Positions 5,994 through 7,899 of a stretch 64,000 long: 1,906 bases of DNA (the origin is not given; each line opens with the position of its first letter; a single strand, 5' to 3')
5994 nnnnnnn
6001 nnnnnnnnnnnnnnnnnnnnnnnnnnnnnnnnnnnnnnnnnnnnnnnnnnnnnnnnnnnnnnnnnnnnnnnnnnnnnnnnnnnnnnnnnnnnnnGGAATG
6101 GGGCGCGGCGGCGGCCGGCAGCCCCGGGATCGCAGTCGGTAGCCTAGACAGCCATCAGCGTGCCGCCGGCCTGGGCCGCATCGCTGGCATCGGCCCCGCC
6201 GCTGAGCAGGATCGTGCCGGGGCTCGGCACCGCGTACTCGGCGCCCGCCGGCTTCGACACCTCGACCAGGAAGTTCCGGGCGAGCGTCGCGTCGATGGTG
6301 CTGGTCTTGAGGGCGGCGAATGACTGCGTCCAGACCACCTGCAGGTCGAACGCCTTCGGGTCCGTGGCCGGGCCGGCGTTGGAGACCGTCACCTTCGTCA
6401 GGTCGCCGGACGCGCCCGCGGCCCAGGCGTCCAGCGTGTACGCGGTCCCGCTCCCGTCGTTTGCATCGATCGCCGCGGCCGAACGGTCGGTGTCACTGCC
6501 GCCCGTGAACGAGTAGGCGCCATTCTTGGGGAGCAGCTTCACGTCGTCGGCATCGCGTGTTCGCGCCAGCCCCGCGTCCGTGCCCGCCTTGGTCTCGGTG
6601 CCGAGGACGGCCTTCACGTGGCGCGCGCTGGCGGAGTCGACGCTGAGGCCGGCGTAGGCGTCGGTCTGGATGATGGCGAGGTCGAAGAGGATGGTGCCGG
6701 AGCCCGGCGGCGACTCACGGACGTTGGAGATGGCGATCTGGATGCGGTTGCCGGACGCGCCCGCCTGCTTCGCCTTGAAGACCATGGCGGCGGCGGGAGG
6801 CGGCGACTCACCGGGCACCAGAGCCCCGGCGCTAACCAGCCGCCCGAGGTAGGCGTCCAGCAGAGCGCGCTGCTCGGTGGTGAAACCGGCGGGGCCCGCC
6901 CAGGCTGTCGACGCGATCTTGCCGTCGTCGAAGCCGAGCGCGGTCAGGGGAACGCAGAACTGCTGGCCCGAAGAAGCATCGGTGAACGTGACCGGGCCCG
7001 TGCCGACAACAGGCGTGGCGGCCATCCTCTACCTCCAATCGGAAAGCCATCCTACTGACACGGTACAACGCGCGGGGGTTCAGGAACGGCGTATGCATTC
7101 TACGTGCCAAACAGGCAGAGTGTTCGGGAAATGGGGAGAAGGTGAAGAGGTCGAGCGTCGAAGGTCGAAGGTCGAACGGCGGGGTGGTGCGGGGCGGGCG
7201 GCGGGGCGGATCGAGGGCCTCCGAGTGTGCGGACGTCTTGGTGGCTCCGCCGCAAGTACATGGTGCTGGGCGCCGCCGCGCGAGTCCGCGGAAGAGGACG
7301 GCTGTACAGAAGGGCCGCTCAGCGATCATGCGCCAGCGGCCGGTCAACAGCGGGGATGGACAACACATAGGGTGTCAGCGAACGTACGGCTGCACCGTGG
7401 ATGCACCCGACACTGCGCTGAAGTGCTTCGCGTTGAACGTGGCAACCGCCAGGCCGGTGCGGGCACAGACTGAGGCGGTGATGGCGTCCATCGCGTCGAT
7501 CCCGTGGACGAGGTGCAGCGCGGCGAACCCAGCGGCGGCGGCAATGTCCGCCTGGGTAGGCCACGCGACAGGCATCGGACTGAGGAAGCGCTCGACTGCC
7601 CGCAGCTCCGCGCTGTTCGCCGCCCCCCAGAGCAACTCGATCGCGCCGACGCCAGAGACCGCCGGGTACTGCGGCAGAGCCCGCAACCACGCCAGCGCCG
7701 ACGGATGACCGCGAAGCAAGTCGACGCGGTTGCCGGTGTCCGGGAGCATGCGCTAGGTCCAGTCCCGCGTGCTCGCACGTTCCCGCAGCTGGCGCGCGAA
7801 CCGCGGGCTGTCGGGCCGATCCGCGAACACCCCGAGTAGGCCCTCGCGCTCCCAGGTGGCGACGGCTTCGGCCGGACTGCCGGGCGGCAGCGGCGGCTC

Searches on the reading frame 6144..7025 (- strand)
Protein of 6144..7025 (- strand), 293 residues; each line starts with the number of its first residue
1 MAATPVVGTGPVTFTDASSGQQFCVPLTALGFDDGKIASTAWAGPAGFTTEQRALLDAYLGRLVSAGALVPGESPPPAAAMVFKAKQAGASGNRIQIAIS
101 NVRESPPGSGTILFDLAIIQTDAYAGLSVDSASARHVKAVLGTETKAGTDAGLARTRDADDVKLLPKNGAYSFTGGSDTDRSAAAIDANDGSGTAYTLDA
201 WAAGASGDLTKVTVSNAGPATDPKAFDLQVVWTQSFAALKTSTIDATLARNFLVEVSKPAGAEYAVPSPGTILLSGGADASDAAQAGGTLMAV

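Call 5: search_protein_families(library=pfam, proteins=[window:6144-7025:-], max_evalue=0.01)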
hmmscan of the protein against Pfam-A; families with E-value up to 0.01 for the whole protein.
window:6144-7025:- (293 aa): 0 families

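Call 13: find_encoding_contigs(protein=window:6144-7025:-, flank=10000, max_places=6)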
Protein window:6144-7025:- (293 aa): 2 contigs read that carry it; 2 places shown.
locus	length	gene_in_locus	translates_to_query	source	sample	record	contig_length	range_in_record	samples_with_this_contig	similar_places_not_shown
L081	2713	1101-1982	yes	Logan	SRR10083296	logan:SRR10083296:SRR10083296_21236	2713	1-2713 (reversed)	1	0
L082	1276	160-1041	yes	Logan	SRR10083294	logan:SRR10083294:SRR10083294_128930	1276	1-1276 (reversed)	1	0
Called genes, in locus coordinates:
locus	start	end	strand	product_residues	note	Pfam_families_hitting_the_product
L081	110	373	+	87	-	-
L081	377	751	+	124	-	PF01850:PIN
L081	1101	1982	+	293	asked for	-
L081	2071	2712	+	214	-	?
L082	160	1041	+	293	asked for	-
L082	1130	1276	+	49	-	?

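Call 25: find_related_loci(query=window:6144-7025:-, collection=metagenome_contigs, flank=6000)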
Query window:6144-7025:- (293 aa) in metagenome_contigs; peptide patterns used: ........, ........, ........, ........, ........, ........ (x = any residue, [..] = any of these).
218 stretches matched a pattern, but none encodes a relative of the query by tblastn (E <= 1e-3).

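Call 26: find_homologous_proteins(query=window:6144-7025:-, max_evalue=0.001)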
Query window:6144-7025:- (293 aa): 2 proteins with E <= 0.001 among 8000 candidates.
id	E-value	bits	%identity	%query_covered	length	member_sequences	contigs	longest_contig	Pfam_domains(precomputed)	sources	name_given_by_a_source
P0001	2.7e-179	613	100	100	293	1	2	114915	-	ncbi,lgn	-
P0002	5.2e-10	57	30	96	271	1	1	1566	-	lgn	-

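Call 27: list_cluster_members(proteins=[window:6144-7025:-, window:4451-6094:-, window:37656-38522:-, window:38515-39753:-, window:3932-4441:-, window:13219-13884:+])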
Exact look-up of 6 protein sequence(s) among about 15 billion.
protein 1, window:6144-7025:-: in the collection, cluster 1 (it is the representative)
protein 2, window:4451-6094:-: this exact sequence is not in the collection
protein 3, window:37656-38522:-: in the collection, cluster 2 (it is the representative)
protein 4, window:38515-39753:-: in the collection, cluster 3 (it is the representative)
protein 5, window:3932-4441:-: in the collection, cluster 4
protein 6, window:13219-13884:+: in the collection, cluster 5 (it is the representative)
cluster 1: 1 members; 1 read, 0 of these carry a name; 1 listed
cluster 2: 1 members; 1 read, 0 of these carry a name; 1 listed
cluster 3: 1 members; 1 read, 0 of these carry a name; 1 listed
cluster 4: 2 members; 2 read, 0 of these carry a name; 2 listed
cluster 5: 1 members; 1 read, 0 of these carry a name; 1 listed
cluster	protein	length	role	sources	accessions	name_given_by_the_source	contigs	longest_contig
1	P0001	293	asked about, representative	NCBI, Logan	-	-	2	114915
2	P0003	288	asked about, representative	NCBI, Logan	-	-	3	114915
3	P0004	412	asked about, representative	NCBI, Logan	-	-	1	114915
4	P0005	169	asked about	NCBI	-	-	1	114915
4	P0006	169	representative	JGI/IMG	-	-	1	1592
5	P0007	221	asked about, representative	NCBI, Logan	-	-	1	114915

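Call 28: search_protein_families(library=ncbifam, proteins=[window:6144-7025:-], max_evalue=0.01)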
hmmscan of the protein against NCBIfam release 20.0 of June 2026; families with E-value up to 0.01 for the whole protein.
window:6144-7025:- (293 aa): 0 families

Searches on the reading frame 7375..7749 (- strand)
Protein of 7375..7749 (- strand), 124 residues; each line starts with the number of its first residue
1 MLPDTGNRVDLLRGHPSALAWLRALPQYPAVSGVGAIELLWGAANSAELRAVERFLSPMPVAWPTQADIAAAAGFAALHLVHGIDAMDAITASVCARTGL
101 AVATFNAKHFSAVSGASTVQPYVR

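Call 5: search_protein_families(library=pfam, proteins=[window:7375-7749:-], max_evalue=0.01)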
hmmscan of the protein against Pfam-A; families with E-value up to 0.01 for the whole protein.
window:7375-7749:- (124 aa): 1 family
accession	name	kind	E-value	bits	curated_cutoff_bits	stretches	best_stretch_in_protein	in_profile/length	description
PF01850.27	PIN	-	1.2e-08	36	23.6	1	1-113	1-117/120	PIN domain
